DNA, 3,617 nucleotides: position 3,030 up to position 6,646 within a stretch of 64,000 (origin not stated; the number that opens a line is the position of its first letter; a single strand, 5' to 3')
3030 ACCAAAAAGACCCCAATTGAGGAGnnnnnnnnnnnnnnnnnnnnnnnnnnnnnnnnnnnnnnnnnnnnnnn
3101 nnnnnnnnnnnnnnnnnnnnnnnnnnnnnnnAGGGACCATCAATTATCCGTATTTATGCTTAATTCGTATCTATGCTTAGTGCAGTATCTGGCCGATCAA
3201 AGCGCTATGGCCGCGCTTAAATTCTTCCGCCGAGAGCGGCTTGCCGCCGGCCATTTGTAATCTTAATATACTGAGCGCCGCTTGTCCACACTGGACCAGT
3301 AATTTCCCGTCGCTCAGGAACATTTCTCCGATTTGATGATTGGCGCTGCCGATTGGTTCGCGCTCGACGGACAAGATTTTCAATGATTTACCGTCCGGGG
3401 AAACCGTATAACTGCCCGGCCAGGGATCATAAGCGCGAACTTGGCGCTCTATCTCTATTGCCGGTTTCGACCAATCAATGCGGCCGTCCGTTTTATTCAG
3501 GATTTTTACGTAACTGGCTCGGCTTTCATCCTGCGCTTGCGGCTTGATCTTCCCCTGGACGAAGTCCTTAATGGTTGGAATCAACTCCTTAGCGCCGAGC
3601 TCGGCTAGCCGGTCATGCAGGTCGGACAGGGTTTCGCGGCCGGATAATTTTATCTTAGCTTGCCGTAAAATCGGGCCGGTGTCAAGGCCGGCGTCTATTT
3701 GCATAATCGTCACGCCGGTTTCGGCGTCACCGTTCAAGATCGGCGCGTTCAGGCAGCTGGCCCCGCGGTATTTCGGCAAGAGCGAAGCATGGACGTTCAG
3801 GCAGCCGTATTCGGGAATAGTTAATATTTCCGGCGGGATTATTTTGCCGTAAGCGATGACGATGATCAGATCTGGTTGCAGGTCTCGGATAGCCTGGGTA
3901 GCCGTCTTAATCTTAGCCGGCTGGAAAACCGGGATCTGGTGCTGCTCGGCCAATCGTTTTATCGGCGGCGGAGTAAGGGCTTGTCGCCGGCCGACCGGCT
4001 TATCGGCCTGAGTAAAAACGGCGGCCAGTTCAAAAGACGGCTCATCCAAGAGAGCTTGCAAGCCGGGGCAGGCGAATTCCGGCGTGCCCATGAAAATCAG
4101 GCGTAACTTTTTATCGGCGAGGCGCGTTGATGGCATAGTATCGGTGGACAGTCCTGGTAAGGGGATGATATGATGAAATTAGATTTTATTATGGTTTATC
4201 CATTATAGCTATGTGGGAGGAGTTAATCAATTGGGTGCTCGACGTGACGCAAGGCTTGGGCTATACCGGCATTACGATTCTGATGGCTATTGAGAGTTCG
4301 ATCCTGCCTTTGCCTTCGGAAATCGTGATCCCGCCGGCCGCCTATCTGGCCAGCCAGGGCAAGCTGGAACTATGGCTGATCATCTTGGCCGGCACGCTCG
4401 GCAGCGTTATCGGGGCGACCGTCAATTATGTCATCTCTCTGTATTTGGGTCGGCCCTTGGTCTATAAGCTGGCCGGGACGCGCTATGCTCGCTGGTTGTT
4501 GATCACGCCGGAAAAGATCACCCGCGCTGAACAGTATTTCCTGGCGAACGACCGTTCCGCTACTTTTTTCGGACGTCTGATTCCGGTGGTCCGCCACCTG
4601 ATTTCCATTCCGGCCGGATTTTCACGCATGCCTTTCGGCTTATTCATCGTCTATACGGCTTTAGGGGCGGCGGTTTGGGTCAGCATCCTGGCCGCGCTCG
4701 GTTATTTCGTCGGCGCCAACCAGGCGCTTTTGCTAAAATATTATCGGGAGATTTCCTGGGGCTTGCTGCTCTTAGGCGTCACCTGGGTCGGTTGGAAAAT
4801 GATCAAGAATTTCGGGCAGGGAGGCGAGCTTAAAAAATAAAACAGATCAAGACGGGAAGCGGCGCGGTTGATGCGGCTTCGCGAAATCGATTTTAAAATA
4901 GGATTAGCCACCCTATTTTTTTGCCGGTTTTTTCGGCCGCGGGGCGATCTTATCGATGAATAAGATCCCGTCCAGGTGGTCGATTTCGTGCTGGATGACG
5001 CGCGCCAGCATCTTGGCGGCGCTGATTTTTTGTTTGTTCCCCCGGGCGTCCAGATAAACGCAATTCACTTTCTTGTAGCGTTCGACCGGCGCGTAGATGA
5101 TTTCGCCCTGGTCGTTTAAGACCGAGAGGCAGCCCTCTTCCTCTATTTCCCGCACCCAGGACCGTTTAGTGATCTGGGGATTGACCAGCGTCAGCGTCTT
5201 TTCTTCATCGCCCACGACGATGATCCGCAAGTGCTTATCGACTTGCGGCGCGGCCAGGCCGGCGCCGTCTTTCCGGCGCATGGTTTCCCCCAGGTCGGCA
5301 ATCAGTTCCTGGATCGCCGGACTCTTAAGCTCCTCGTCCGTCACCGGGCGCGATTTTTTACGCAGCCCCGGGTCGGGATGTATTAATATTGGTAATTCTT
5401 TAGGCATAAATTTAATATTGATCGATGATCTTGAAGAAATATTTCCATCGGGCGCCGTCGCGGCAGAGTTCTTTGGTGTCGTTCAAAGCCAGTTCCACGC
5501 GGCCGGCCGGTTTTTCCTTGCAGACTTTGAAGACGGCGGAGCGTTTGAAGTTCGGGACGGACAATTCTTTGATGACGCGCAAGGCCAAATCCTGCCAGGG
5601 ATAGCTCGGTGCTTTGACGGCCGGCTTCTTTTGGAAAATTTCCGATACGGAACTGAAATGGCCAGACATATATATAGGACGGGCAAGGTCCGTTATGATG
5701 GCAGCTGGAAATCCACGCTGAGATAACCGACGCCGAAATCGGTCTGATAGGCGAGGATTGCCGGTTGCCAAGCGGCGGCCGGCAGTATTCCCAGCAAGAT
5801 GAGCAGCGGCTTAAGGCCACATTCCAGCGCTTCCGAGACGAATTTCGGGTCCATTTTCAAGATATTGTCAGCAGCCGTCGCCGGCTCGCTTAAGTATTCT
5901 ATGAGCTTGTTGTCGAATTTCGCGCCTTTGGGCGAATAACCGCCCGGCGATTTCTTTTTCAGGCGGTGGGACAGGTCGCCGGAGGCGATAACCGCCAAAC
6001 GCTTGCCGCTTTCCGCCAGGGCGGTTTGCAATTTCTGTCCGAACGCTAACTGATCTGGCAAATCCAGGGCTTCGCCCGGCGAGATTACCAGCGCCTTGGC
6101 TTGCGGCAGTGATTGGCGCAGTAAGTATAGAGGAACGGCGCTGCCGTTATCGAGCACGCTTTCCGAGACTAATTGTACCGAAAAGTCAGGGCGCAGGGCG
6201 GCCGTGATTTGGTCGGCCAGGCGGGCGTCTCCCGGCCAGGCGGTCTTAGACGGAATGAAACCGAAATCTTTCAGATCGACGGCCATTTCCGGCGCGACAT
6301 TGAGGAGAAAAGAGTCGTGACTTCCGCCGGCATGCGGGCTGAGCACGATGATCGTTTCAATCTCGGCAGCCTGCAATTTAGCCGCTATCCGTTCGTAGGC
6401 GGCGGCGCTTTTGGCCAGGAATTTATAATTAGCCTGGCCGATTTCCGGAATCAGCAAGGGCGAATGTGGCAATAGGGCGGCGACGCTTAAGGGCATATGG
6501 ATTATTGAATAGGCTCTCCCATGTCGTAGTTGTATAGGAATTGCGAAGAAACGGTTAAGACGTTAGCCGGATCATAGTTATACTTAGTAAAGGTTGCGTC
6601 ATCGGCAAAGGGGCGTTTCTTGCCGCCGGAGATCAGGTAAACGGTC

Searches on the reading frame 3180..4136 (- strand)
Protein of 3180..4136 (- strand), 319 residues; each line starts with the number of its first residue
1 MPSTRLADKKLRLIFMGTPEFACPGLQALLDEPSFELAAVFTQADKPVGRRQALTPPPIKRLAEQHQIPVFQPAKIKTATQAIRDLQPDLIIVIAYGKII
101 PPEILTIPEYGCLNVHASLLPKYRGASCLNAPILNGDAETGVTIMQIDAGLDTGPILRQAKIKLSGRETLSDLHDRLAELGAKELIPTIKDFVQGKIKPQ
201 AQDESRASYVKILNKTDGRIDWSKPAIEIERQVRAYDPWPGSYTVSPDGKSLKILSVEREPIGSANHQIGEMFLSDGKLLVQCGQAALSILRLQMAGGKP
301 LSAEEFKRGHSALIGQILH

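Call 50: search_protein_families(library=pfam, proteins=[window:3180-4136:-], max_evalue=0.0001)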
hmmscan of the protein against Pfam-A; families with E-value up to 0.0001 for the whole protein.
window:3180-4136:- (319 aa): 2 families
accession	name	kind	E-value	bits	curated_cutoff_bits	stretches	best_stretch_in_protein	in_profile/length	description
PF00551.24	Formyl_trans_N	-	9.4e-39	133.5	26.1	1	13-186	3-178/181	Formyl transferase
PF02911.23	Formyl_trans_C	-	3.5e-24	85.3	21.1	1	213-310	2-99/100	Formyl transferase, C-terminal domain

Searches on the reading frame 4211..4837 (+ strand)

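Call 50: search_protein_families(library=pfam, proteins=[window:4211-4837:+], max_evalue=0.0001)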
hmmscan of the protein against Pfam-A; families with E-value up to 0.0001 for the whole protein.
window:4211-4837:+ (209 aa): 1 family
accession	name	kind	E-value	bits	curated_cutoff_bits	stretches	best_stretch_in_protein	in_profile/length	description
PF09335.16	VTT_dom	-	2.7e-20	73.5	33.9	1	41-165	2-122/123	VTT domain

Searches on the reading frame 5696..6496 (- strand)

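Call 50: search_protein_families(library=pfam, proteins=[window:5696-6496:-], max_evalue=0.0001)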
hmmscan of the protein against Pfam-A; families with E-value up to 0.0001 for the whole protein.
window:5696-6496:- (267 aa): 1 family
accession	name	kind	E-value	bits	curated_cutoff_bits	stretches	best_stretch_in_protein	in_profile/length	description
PF02900.23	LigB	-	6.4e-33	114.4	26.3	1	6-258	2-266/269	Catalytic LigB subunit of aromatic ring-opening dioxygenase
